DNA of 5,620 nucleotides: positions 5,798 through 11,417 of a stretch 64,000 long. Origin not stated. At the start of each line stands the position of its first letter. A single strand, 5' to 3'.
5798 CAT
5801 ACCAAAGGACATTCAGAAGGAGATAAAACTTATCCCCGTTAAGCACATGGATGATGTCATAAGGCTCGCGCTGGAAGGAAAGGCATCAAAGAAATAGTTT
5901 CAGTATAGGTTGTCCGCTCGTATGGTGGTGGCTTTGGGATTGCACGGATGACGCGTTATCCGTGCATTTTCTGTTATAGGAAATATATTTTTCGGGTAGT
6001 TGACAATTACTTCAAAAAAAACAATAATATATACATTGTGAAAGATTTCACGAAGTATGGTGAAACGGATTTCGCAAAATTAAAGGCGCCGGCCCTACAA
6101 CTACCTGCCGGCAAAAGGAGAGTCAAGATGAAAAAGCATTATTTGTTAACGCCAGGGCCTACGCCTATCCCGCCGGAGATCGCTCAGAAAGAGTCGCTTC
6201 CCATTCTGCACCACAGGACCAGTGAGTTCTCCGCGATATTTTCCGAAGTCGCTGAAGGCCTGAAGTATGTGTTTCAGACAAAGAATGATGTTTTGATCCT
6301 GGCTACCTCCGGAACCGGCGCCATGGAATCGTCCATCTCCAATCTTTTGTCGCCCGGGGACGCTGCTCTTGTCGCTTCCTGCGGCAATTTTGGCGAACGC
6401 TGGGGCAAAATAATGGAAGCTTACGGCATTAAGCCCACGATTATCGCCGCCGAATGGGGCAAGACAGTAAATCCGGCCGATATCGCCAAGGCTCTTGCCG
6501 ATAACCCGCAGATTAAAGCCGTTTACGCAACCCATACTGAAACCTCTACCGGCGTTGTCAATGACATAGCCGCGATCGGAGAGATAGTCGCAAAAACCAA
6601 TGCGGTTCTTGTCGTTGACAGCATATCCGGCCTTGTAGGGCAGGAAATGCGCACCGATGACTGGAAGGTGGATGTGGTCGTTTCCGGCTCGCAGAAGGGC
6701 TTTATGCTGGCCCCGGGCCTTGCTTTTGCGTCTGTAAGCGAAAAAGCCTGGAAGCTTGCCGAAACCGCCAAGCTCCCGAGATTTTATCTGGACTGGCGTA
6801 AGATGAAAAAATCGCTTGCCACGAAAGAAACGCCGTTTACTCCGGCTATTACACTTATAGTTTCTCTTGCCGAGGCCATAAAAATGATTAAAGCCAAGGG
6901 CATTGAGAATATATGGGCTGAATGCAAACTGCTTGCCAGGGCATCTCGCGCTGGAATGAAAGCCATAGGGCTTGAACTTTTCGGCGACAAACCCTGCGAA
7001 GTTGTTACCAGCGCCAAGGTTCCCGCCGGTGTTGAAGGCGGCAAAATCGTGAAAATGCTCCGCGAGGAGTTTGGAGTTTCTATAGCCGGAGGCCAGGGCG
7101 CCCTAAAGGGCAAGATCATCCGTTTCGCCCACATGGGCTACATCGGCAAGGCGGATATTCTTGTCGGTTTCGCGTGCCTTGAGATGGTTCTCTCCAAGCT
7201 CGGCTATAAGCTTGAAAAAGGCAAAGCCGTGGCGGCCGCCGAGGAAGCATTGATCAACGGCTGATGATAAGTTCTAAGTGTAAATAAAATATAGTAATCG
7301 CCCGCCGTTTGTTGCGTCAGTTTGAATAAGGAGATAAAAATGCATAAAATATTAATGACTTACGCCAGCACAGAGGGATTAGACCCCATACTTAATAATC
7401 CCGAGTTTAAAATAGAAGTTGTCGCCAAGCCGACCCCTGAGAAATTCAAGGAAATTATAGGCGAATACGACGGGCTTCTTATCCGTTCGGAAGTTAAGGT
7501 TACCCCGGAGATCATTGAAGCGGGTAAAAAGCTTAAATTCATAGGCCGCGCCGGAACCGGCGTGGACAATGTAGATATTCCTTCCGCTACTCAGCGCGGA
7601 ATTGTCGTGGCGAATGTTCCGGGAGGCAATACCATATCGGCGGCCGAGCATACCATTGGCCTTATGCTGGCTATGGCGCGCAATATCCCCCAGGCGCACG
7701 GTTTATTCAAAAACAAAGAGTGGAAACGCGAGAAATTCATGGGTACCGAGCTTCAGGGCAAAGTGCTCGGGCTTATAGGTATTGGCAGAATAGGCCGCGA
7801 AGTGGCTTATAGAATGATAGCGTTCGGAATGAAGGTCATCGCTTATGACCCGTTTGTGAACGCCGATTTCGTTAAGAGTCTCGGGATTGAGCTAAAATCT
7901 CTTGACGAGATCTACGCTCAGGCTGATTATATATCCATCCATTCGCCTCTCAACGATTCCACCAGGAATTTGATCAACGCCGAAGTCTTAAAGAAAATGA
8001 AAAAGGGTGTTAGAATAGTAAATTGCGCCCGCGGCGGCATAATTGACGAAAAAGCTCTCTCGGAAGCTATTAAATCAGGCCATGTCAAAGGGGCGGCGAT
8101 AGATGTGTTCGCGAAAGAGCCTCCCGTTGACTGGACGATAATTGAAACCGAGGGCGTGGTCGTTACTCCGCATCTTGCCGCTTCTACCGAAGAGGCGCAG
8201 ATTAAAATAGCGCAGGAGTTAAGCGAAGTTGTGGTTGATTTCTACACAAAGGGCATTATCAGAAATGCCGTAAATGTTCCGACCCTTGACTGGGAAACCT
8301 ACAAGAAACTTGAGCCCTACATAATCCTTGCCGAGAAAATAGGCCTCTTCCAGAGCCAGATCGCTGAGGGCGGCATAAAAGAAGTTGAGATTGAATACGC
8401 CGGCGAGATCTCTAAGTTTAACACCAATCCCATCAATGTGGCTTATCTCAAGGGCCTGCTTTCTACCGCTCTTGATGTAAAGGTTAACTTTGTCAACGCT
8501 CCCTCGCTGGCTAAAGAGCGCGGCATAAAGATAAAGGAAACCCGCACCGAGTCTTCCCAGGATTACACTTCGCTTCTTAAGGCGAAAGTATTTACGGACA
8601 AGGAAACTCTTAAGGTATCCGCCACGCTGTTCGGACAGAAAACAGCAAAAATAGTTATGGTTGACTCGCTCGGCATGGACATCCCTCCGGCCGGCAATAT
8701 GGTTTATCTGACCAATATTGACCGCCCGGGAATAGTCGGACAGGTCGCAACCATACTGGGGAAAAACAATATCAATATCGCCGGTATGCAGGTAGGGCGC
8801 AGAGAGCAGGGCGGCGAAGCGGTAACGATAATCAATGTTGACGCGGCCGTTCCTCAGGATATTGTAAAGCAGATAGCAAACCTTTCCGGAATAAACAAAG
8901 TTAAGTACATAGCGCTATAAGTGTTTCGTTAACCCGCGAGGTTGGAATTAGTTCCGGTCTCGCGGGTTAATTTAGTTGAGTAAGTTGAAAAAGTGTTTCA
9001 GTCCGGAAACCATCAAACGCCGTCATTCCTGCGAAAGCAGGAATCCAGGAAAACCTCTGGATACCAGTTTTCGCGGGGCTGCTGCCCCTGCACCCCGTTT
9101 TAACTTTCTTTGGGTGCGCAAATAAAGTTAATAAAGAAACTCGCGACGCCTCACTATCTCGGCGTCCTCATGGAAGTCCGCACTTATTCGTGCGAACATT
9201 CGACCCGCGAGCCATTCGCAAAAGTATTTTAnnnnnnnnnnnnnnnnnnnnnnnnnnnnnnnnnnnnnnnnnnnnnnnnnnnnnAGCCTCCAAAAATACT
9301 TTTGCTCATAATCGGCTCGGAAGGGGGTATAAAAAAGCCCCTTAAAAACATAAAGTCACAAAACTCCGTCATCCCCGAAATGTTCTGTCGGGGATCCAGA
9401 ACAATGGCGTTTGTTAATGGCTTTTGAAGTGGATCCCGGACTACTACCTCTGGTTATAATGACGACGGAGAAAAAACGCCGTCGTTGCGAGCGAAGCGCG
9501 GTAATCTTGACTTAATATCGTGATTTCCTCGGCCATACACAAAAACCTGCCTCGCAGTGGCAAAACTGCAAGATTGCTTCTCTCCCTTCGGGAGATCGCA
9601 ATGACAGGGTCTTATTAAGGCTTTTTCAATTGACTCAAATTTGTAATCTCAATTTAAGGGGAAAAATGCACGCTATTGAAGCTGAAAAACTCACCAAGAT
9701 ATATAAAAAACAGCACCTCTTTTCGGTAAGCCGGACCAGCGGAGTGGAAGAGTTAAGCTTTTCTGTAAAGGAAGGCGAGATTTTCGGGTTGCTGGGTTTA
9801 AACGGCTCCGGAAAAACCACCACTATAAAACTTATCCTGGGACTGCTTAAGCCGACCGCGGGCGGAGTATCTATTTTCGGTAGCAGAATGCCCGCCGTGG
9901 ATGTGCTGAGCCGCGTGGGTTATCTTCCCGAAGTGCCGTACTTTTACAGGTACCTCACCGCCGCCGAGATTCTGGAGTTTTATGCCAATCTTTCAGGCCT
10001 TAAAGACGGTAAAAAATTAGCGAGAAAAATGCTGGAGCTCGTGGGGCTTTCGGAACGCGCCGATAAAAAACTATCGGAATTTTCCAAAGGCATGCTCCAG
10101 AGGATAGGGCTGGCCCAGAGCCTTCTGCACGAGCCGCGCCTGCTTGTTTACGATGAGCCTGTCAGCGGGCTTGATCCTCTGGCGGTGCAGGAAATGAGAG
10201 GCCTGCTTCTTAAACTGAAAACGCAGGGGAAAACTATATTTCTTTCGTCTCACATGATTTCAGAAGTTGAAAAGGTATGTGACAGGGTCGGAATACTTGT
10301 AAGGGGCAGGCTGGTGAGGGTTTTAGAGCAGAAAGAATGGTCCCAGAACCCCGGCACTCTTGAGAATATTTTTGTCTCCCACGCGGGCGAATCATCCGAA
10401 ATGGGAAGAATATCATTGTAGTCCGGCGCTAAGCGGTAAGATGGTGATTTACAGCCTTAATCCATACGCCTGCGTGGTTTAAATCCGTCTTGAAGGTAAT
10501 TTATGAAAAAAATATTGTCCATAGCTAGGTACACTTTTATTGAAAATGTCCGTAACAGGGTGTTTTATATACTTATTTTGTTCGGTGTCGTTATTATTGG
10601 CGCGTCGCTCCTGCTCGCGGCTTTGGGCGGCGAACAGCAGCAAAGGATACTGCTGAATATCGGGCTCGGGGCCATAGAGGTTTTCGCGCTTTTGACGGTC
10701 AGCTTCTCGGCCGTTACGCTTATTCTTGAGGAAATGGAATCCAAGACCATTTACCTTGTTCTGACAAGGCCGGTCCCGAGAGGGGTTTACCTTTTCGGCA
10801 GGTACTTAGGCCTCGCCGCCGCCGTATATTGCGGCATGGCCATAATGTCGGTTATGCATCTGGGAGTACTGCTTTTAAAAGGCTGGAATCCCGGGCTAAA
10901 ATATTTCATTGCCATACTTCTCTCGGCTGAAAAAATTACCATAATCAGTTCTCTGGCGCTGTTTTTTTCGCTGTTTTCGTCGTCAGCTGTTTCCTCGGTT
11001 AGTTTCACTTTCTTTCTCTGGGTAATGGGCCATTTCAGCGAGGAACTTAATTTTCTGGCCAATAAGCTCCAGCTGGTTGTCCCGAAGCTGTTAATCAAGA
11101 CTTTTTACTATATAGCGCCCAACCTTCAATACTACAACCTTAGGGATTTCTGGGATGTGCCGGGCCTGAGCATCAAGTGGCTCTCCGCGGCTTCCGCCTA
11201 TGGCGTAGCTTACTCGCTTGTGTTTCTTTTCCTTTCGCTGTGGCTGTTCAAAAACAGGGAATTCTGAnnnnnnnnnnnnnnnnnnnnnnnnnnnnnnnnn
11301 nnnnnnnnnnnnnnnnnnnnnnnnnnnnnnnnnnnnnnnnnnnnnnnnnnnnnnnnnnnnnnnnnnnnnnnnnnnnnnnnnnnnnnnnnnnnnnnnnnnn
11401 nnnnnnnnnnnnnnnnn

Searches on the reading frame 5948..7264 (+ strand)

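Call 31: search_protein_families(library=pfam, proteins=[window:5948-7264:+], max_evalue=0.001)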
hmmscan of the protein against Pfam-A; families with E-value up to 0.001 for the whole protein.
window:5948-7264:+ (438 aa): 3 families
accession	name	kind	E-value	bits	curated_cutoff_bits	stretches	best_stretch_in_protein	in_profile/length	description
PF00266.25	Aminotran_5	-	7.6e-29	101.3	21.5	1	86-383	33-339/371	Aminotransferase class-V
PF01053.26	Cys_Met_Meta_PP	-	1.2e-06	27.8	27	1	117-247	71-195/381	Cys/Met metabolism PLP-dependent enzyme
PF00155.27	Aminotran_1_2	-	0.00024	20.8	19.7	1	106-226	56-187/361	Aminotransferase class I and II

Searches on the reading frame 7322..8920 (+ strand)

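Call 31: search_protein_families(library=pfam, proteins=[window:7322-8920:+], max_evalue=0.001)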
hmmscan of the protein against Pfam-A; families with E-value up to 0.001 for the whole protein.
window:7322-8920:+ (532 aa): 6 families
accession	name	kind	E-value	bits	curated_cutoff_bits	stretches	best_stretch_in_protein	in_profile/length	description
PF02826.25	2-Hacid_dh_C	-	2.2e-61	206.7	25.1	1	112-286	1-178/178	D-isomer specific 2-hydroxyacid dehydrogenase, NAD binding domain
PF19304.4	PGDH_inter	-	5.5e-35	120.5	27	1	329-447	1-118/119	D-3-phosphoglycerate dehydrogenase intervening domain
PF00389.36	2-Hacid_dh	-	4.1e-33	114.3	24.6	1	22-318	13-134/134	D-isomer specific 2-hydroxyacid dehydrogenase, catalytic domain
PF01842.31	ACT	-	1.6e-12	47.4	27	1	466-521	8-64/66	ACT domain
PF03446.21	NAD_binding_2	-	5.9e-06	26.8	21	1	149-252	2-109/161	NAD binding domain of 6-phosphogluconate dehydrogenase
PF22629.2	ACT_AHAS_ss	-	6e-06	26.8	27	1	467-524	7-65/67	AHAS small subunit-like ACT domain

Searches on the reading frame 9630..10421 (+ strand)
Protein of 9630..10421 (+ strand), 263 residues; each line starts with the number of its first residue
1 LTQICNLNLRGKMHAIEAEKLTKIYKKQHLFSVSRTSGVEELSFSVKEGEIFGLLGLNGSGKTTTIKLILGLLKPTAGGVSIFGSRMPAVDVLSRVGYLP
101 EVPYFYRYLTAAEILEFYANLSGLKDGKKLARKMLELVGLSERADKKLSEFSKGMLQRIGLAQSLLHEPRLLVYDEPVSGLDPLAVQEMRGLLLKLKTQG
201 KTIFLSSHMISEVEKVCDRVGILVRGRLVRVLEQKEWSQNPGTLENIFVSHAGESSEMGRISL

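Call 31: search_protein_families(library=pfam, proteins=[window:9630-10421:+], max_evalue=0.001)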
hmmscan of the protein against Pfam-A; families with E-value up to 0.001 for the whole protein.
window:9630-10421:+ (263 aa): 2 families
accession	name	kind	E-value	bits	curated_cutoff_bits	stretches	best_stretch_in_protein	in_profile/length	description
PF00005.33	ABC_tran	-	6.9e-26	91.9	25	1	40-178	2-136/137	ABC transporter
PF13304.12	AAA_21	-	1.9e-08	35.2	27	1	148-208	235-298/304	AAA domain, putative AbiEii toxin, Type IV TA system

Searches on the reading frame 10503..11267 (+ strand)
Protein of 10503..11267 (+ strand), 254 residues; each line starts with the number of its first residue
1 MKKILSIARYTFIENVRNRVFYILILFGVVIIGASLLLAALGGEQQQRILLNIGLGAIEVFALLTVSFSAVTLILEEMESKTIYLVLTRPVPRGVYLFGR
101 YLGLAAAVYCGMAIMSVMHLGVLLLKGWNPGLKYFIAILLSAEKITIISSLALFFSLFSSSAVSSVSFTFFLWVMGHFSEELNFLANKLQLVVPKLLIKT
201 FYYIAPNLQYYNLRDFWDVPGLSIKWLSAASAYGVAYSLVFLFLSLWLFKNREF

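Call 31: search_protein_families(library=pfam, proteins=[window:10503-11267:+], max_evalue=0.001)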
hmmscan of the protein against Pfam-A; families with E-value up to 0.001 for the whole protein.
window:10503-11267:+ (254 aa): 2 families
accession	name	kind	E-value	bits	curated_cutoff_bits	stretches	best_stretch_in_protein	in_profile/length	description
PF12679.13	ABC2_membrane_2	-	1.5e-09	38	27.2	1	6-253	2-282/283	ABC-2 family transporter protein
PF12730.13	ABC2_membrane_4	-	0.0002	21.8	27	1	17-175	11-178/179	ABC-2 family transporter protein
